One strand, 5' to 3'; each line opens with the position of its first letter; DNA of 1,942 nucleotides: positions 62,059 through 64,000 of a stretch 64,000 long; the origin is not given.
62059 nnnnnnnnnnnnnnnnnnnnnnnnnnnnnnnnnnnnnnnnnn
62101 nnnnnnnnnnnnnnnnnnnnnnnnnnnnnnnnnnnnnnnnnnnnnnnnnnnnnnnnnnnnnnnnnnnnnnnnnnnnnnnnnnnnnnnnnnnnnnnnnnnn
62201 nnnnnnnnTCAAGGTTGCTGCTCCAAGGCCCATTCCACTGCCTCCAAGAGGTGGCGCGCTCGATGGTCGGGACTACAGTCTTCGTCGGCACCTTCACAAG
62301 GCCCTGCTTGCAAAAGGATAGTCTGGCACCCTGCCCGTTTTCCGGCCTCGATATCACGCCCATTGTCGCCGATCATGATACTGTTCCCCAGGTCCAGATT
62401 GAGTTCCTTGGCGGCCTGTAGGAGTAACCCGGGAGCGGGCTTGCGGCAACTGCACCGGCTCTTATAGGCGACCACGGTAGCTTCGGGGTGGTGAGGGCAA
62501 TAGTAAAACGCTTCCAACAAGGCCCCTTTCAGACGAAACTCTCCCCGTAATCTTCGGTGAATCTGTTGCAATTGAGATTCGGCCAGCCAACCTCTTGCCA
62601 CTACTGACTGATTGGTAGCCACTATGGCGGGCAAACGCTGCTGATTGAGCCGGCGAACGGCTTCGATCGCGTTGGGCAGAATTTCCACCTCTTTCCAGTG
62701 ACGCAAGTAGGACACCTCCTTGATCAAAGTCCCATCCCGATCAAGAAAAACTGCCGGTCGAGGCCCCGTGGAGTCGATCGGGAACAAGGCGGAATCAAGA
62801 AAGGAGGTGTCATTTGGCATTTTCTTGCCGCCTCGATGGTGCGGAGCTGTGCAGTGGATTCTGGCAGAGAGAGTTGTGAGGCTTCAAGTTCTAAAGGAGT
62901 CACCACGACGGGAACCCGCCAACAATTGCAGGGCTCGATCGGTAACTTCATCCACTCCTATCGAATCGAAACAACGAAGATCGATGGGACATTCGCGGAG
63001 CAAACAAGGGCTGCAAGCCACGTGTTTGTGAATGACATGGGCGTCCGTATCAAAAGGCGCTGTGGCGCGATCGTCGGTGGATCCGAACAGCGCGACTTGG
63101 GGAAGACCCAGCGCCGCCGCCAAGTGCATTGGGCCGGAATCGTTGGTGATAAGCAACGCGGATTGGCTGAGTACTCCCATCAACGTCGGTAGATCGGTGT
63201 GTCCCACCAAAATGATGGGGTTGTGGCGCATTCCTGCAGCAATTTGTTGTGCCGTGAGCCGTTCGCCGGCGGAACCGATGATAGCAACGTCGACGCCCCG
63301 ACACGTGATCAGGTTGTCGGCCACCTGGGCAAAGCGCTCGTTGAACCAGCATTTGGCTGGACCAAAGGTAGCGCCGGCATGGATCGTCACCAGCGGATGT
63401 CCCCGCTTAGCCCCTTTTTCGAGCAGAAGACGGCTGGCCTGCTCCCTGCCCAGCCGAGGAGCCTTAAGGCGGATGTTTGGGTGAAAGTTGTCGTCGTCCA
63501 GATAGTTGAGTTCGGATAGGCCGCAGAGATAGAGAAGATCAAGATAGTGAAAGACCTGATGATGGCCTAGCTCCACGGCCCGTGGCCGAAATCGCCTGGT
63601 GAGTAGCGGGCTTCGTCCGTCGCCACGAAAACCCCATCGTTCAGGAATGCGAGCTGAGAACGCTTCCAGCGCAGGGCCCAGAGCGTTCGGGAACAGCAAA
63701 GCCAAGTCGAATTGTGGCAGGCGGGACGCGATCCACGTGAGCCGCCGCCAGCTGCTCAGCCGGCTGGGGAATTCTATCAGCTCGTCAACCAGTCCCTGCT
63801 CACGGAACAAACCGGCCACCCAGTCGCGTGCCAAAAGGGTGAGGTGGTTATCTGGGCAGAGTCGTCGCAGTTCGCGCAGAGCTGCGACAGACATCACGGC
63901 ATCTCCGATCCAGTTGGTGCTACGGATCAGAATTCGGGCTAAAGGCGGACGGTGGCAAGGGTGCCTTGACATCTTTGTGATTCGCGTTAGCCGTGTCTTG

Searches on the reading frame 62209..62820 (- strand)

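Call 24: search_protein_families(library=pfam, proteins=[window:62209-62820:-], max_evalue=0.00001)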
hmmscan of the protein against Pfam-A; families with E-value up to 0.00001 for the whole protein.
window:62209-62820:- (203 aa): 3 families
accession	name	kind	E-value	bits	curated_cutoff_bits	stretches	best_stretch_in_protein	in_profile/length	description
PF13242.12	Hydrolase_like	-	1.3e-15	57.5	22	1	125-194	2-75/75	HAD-hyrolase-like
PF00702.32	Hydrolase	-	5.3e-13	50.2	26.4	1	44-164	96-191/191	haloacid dehalogenase-like hydrolase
PF13419.12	HAD_2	-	8.3e-12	46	23.8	1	116-169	124-177/178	Haloacid dehalogenase-like hydrolase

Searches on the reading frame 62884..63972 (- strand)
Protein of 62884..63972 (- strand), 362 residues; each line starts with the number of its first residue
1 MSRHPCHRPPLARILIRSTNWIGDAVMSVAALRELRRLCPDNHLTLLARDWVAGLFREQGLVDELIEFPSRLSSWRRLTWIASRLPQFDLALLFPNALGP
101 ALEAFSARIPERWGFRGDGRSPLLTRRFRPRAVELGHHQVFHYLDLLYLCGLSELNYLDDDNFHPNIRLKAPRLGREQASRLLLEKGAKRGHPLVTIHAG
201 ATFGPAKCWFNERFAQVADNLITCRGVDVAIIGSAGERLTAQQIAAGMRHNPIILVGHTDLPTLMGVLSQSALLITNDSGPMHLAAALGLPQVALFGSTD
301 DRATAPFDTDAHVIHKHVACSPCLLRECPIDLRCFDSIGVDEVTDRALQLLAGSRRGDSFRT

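Call 24: search_protein_families(library=pfam, proteins=[window:62884-63972:-], max_evalue=0.00001)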
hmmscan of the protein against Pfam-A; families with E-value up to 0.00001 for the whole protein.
window:62884-63972:- (362 aa): 1 family
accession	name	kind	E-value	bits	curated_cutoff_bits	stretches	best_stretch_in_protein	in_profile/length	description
PF01075.23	Glyco_transf_9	-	3.1e-38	132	22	1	87-330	12-243/247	Glycosyltransferase family 9 (heptosyltransferase)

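Call 53: find_encoding_contigs(protein=window:62884-63972:-, flank=10000, max_places=1)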
Protein window:62884-63972:- (362 aa): no gene with exactly this product is on record in the collection.
